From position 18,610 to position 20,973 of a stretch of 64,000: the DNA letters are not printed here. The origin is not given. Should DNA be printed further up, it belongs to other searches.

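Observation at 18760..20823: T4CP/HerA-like ATPase without a TM domain but with a long acidic/Pro-rich tail ending in a poly-Arg patch; adjacent Arg-rich N-terminus of the 923-aa protein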

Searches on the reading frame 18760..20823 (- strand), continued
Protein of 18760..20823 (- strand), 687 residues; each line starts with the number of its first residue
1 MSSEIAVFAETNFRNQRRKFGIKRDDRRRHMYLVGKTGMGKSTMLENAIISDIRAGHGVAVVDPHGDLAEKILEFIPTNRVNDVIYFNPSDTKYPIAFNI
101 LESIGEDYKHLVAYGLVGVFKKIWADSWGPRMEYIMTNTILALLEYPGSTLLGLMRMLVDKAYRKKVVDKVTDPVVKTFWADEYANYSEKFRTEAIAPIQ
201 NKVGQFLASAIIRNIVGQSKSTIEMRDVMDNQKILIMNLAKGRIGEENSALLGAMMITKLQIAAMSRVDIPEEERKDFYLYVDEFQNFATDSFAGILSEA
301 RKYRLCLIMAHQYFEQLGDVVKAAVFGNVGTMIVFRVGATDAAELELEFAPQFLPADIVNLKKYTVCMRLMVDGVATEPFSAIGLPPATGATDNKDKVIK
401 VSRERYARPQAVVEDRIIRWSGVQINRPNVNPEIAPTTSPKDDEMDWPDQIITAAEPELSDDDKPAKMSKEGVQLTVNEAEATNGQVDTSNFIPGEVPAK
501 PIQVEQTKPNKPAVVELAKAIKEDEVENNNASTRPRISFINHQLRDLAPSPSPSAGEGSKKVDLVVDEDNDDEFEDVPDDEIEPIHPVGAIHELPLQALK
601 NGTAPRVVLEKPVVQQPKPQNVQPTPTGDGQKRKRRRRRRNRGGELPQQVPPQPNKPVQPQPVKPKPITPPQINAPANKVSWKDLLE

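Call 21: search_solved_structures(query=A1, max_evalue=0.01, show_alignments=2)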
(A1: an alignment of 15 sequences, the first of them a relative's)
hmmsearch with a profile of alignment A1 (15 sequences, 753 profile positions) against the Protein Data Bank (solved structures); distinct sequences matched with E-value up to 0.01: 2.
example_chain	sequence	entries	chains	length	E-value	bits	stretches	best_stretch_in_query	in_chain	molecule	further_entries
1gl6_A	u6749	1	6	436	1.2e-05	27.4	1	25-72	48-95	ATPASE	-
1e9r_A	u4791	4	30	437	1.2e-05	27.4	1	25-72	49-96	CONJUGAL TRANSFER PROTEIN TRWB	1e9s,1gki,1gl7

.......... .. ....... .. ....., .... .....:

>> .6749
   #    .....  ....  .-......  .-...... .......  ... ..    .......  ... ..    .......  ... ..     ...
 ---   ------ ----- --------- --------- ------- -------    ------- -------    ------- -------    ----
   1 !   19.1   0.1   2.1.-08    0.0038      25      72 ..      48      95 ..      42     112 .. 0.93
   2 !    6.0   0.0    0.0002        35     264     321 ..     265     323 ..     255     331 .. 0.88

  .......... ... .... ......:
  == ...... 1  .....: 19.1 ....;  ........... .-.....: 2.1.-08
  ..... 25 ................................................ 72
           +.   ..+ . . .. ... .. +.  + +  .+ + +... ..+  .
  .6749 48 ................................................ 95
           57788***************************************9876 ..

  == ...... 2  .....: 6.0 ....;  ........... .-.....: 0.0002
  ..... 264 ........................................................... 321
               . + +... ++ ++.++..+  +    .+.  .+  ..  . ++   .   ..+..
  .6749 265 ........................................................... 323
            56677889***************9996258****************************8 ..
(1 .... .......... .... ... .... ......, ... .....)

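Call 48: search_solved_structures(query=A1, max_evalue=10)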
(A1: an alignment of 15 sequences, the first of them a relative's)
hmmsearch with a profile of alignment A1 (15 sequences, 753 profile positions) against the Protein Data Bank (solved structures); distinct sequences matched with E-value up to 10: 34.
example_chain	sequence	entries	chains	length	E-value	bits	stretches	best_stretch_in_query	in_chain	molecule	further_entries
1gl6_A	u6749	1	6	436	1.2e-05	27.4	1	25-72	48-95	ATPASE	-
1e9r_A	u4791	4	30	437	1.2e-05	27.4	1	25-72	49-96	CONJUGAL TRANSFER PROTEIN TRWB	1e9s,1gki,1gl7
6sz9_A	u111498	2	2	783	0.21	13.4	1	23-78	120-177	IcmO (DotL)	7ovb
9haz_D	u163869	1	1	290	0.45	12.3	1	30-75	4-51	Fe protein NifH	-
9haz_A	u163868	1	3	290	0.45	12.3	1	30-75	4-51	Fe protein NifH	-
4fe8_A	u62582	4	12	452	0.55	12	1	679-719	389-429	Maltose-binding periplasmic protein,Huntingtin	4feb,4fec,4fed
9g25_A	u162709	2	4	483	0.56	12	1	580-692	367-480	H/ACA ribonucleoprotein complex subunit CBF5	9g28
3jbz_A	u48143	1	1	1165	0.56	11.9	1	579-730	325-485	Serine/threonine-protein kinase mTOR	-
5flc_B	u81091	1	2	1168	0.56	11.9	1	579-730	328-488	SERINE/THREONINE-PROTEIN KINASE MTOR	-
4jsn_B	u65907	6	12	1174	0.57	11.9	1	579-730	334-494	Serine/threonine-protein kinase mTOR | mTOR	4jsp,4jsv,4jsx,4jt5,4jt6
5wbu_B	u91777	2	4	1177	0.57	11.9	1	579-730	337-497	Serine/threonine-protein kinase mTOR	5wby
3l8e_A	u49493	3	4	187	0.62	11.8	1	294-341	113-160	D,D-heptose 1,7-bisphosphate phosphatase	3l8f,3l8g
6q93_A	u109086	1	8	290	0.67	11.7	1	32-74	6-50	Nitrogenase iron protein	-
2gmw_A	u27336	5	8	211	0.77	11.5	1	294-341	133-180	D,D-heptose 1,7-bisphosphate phosphatase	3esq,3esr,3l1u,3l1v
9xtt_z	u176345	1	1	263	1.1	10.9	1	635-723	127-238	Multiple myeloma tumor-associated protein 2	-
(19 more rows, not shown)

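Call 62: predict_structure(alignment_id=A3)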
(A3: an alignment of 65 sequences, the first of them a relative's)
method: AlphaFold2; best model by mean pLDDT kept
length: 687 residues; sequences in the alignment: 65
mean_pLDDT: 72.0   pTM: 0.65
mean pLDDT of the five models: 72.0, 71.6, 71.6, 69.8, 68.2
residues with pLDDT >= 90: 233; 70-90: 176; 50-70: 84; < 50: 194
segments of 3 or more residues with pLDDT < 50: 429-432, 437-439, 442-456, 458-464, 466-497, 502-508, 513-524, 526-548, 554-577, 579-582, 584-591, 611-620, 627-634, 638-645, 648-650
pLDDT, mean of each block of 10 residues (from residue 1): 77 87 80 87 95 96 94 98 97 94 86 85 83 93 93 89 95 96 88 81 77 84 95 96 85 89 91 93 77 74 90 68 55 93 90 96 94 83 94 97 97 89 58 46 45 46 41 36 37 39 42 43 44 44 43 43 41 45 44 66 68 44 46 48 46 52 54 50 55
secondary structure, 60 per line:
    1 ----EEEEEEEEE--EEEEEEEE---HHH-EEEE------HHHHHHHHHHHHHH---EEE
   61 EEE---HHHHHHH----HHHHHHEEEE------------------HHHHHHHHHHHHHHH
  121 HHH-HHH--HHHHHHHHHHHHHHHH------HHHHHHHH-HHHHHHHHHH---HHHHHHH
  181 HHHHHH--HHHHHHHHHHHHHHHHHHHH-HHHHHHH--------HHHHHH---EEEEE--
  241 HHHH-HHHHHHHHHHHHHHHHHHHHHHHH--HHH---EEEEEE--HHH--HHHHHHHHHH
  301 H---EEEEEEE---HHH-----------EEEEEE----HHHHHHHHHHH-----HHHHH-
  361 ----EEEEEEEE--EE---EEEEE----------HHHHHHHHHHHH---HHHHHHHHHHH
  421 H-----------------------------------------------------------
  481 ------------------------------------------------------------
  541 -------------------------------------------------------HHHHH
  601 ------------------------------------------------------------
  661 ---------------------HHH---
elements in order (helices of 4 or more, strands of 3 or more residues): E5-13 E16-23 E31-34 H41-54 E58-63 H67-73 H78-83 E84-87 H106-123 H130-145 H152-159 H161-170 H174-186 H189-208 H210-216 H225-230 E234-238 H241-244 H246-269 E278-283 H291-301 E305-311 E329-334 H339-349 H355-359 E365-372 E380-384 H395-406 H410-421 H596-600

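Call 83: search_protein_families(library=padloc, proteins=[window:18760-20823:-], max_evalue=0.001)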
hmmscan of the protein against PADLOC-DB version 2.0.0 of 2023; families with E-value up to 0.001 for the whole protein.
window:18760-20823:- (687 aa): 3 families
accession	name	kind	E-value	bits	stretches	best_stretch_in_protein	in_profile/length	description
PDLC04140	mad8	-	2.2e-13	48.4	1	27-365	26-283/314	mads_8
PDLC04103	HerA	-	1.5e-06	24.8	0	283-337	459-509/579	-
PDLC04105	HerA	-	0.00078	16.1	0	28-81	166-220/576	-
